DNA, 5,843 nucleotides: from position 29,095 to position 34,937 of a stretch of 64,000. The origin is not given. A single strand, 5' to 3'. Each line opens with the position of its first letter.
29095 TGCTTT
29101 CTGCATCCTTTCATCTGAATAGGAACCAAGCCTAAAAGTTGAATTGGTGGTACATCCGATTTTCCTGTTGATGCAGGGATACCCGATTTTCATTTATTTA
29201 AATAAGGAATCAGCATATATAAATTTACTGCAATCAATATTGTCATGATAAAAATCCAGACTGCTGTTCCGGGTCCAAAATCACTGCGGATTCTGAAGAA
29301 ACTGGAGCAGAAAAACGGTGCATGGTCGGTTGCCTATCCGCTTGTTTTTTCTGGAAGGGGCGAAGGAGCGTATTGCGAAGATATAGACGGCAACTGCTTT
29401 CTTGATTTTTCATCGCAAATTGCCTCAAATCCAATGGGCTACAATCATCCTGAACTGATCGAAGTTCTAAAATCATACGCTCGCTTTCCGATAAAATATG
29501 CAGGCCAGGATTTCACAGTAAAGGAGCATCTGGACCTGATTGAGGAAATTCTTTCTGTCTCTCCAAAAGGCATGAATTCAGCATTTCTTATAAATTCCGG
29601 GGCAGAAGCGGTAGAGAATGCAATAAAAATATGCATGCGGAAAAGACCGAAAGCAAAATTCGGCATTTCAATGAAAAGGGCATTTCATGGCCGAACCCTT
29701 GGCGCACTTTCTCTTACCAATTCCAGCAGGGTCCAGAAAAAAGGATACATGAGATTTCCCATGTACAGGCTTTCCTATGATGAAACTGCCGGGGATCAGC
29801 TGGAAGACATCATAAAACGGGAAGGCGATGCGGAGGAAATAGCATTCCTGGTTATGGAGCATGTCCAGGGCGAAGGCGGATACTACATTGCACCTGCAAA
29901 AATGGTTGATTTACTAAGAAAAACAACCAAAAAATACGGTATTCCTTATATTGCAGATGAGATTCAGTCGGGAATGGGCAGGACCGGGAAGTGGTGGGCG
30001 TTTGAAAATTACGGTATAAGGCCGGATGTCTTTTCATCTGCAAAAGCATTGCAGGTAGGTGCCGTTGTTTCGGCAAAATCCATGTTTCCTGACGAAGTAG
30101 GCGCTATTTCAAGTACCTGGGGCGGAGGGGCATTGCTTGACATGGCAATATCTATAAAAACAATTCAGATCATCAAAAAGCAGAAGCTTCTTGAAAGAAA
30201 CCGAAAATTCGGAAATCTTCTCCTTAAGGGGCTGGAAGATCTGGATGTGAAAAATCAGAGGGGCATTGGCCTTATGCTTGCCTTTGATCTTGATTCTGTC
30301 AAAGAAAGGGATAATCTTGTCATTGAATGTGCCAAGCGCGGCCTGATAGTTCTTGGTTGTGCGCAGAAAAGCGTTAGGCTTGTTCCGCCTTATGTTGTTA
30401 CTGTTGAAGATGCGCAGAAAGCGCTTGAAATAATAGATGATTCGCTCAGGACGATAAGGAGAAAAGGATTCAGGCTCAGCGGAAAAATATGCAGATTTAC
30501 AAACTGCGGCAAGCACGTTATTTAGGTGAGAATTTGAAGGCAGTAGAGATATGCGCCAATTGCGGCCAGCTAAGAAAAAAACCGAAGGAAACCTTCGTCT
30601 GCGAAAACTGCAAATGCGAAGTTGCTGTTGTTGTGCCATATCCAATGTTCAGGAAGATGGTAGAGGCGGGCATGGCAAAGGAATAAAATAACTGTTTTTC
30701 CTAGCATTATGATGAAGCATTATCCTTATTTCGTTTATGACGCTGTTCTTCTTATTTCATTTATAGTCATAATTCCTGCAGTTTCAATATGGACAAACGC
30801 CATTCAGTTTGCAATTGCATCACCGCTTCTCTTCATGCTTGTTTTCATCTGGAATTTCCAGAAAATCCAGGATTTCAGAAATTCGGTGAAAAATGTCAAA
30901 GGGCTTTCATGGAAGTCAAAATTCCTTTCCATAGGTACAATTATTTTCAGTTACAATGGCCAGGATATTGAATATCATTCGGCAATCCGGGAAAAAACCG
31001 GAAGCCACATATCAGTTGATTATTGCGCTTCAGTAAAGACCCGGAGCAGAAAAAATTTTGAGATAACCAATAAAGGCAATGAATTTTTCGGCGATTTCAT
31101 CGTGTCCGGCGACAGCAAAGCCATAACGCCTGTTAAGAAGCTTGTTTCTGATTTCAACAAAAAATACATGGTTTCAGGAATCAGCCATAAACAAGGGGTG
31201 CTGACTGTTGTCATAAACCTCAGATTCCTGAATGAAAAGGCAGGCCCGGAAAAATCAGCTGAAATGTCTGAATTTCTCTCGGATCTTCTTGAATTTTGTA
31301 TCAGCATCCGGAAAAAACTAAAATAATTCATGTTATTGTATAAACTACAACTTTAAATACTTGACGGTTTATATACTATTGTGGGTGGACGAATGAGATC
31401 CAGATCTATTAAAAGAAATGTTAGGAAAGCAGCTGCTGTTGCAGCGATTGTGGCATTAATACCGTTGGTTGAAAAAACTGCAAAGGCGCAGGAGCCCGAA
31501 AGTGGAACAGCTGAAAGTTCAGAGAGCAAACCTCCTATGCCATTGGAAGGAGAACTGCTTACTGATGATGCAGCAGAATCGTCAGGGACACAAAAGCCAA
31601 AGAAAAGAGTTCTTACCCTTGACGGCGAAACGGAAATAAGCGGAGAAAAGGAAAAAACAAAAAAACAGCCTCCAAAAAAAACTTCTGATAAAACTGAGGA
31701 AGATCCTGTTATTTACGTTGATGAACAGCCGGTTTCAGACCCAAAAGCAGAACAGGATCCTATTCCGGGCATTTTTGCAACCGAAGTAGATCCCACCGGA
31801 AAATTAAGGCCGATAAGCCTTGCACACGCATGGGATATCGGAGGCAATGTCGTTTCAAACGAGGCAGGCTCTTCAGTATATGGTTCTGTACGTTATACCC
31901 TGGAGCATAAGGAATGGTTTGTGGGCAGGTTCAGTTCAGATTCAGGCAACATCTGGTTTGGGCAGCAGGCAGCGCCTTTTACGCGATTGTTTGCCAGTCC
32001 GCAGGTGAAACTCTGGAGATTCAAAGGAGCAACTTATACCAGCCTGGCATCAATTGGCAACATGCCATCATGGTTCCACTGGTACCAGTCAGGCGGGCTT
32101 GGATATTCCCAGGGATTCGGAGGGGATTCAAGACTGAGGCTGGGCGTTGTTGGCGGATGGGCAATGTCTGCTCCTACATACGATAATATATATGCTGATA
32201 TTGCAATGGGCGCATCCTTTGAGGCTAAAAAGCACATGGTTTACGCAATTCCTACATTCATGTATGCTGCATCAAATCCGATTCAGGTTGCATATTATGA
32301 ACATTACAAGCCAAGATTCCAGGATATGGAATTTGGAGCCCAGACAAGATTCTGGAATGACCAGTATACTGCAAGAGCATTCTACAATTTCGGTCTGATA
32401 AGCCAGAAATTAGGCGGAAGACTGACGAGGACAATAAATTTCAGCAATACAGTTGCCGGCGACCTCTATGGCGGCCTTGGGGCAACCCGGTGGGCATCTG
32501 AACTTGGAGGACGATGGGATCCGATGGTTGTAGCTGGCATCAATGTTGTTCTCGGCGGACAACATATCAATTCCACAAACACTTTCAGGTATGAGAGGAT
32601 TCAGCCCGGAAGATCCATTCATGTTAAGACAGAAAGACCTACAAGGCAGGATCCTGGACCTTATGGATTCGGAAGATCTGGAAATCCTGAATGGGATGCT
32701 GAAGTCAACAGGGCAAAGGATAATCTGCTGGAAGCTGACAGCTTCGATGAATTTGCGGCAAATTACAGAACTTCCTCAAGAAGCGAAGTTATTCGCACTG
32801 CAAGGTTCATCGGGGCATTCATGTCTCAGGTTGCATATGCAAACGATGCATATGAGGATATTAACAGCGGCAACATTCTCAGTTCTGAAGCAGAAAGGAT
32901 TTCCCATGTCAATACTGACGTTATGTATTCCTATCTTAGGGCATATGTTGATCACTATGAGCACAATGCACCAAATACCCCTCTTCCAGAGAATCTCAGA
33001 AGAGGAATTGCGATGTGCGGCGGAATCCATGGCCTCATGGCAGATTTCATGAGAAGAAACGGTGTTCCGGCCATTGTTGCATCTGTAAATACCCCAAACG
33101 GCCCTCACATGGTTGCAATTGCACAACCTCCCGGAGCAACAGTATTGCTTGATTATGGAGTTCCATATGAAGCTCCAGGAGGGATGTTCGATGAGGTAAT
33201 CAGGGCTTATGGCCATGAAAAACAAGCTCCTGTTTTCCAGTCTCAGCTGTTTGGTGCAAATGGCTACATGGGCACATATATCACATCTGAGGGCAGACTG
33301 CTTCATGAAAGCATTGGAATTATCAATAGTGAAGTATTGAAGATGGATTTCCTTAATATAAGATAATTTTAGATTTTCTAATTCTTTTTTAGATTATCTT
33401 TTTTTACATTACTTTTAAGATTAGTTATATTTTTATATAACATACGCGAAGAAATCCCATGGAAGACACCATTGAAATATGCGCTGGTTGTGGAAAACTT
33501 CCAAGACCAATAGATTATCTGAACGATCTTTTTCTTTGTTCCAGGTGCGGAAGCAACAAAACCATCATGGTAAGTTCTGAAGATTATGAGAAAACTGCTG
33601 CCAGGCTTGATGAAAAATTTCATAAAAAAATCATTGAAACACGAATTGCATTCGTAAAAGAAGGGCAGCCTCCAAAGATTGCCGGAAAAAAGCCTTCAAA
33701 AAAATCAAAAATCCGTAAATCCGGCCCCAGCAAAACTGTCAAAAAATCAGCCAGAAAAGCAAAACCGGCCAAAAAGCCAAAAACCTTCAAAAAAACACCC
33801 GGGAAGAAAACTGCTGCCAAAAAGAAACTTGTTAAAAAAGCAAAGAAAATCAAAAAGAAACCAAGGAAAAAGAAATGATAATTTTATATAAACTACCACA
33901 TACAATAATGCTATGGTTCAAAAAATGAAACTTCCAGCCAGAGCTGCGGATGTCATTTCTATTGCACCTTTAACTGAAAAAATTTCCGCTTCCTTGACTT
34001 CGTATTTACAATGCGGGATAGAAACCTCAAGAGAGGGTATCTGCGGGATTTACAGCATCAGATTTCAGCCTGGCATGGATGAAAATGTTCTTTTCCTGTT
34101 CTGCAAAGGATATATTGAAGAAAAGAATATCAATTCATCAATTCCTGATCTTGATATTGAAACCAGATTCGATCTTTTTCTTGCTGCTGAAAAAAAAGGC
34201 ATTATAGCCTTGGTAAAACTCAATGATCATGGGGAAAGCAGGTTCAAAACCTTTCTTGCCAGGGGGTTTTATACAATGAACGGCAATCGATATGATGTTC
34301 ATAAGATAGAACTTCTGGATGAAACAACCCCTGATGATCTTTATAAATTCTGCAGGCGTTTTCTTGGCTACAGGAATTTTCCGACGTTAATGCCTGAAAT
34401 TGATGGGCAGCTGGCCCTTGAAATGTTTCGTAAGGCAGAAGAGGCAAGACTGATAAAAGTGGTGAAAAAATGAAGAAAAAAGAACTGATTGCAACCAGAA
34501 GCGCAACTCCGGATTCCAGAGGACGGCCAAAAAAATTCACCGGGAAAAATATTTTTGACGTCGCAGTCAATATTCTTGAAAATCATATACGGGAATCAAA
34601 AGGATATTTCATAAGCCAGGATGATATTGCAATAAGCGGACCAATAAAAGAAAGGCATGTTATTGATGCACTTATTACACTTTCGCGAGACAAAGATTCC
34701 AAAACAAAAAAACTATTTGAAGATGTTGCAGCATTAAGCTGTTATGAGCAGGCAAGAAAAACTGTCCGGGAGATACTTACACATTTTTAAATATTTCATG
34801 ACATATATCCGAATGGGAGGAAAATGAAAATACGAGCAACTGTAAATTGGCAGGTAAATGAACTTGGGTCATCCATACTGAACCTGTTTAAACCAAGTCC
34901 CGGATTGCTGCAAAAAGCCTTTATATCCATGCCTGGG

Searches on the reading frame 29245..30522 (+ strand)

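Call 17: search_protein_families(library=pfam, proteins=[window:29245-30522:+], max_evalue=0.00001)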
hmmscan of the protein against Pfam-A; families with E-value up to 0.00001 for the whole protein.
window:29245-30522:+ (426 aa): 1 family
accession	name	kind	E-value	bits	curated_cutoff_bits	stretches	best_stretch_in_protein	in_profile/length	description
PF00202.27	Aminotran_3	-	7.9e-83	278.8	30.5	1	32-399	9-401/403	Aminotransferase class-III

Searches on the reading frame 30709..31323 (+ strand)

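Call 52: search_protein_families(library=pfam, proteins=[window:30709-31323:+], max_evalue=0.1)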
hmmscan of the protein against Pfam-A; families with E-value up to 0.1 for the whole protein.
window:30709-31323:+ (205 aa): 1 family
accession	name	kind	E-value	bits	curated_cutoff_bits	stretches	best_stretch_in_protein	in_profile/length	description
PF23862.1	CdsD_C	-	0.011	16.2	27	1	152-175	2-26/56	CdsD C-terminal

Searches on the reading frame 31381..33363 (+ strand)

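Call 52: search_protein_families(library=pfam, proteins=[window:31381-33363:+], max_evalue=0.1)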
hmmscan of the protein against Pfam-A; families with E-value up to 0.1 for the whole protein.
window:31381-33363:+ (661 aa): 1 family
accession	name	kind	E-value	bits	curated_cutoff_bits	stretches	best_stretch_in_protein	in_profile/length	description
PF01841.26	Transglut_core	-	0.059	14.1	23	0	516-570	22-78/108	Transglutaminase-like superfamily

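Call 71: search_protein_families(library=padloc, proteins=[window:31381-33363:+], max_evalue=0.1)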
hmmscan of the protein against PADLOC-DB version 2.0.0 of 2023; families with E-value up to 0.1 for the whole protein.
window:31381-33363:+ (661 aa): 0 families

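Call 72: search_protein_families(library=phrogs, proteins=[window:31381-33363:+], max_evalue=0.1)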
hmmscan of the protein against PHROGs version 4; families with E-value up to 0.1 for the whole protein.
window:31381-33363:+ (661 aa): 0 families

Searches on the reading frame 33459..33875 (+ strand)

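Call 4: search_protein_families(library=pfam, proteins=[window:33459-33875:+], max_evalue=1)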
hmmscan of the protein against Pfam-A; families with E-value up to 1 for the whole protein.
window:33459-33875:+ (139 aa): 0 families

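Call 71: search_protein_families(library=padloc, proteins=[window:33459-33875:+], max_evalue=0.1)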
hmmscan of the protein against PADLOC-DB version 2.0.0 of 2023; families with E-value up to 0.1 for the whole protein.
window:33459-33875:+ (139 aa): 0 families

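Call 72: search_protein_families(library=phrogs, proteins=[window:33459-33875:+], max_evalue=0.1)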
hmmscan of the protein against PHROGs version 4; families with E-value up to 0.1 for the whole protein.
window:33459-33875:+ (139 aa): 1 family
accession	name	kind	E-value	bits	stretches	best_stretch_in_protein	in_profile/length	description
phrog_9414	-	unknown function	0.054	14.5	0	14-70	16-67/71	-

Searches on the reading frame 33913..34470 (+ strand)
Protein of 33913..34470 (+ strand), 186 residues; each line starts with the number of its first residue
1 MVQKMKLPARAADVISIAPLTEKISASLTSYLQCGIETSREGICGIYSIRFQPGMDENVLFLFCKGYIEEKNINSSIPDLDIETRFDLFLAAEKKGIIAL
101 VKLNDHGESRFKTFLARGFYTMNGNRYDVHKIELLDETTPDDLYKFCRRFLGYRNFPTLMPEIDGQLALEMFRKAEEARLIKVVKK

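Call 4: search_protein_families(library=pfam, proteins=[window:33913-34470:+], max_evalue=1)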
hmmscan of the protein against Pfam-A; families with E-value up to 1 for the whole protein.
window:33913-34470:+ (186 aa): 1 family
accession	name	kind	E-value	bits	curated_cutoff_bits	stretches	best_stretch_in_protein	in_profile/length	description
PF13216.11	DUF4024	-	0.012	16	25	1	56-69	14-27/35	Protein of unknown function (DUF4024)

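Call 71: search_protein_families(library=padloc, proteins=[window:33913-34470:+], max_evalue=0.1)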
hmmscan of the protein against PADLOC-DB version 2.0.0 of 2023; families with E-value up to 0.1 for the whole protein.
window:33913-34470:+ (186 aa): 0 families

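Call 72: search_protein_families(library=phrogs, proteins=[window:33913-34470:+], max_evalue=0.1)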
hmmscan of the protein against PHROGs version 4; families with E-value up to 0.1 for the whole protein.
window:33913-34470:+ (186 aa): 1 family
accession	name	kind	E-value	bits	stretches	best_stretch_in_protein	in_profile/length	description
phrog_30778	-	unknown function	0.041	14.9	0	22-53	8-39/54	-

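Call 74: search_solved_structures(query=window:33913-34470:+, max_evalue=10)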
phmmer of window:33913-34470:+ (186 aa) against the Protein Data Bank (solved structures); distinct sequences matched with E-value up to 10: 2.
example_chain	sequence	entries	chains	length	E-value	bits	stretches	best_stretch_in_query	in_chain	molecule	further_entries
6p62_H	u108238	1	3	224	0.87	12.7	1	95-165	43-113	Rabbit monoclonal antibody E70 heavy chain fragment antigen binding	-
9nwg_A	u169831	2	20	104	1.6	11.8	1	68-116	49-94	Muscle, skeletal receptor tyrosine-protein kinase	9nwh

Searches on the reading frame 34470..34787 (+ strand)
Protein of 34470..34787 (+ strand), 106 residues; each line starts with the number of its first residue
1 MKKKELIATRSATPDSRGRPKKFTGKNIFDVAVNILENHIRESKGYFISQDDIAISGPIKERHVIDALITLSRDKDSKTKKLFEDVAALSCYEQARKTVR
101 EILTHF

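Call 4: search_protein_families(library=pfam, proteins=[window:34470-34787:+], max_evalue=1)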
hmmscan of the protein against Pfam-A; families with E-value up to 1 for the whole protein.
window:34470-34787:+ (106 aa): 0 families

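Call 10: search_solved_structures(query=A1, max_evalue=10)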
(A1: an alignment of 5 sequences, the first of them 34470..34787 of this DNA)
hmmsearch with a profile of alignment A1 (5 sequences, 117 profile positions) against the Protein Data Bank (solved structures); distinct sequences matched with E-value up to 10: 1.
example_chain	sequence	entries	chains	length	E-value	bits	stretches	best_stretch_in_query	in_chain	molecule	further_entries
4zev_A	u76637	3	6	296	4.7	10.7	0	26-62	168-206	PfHAD1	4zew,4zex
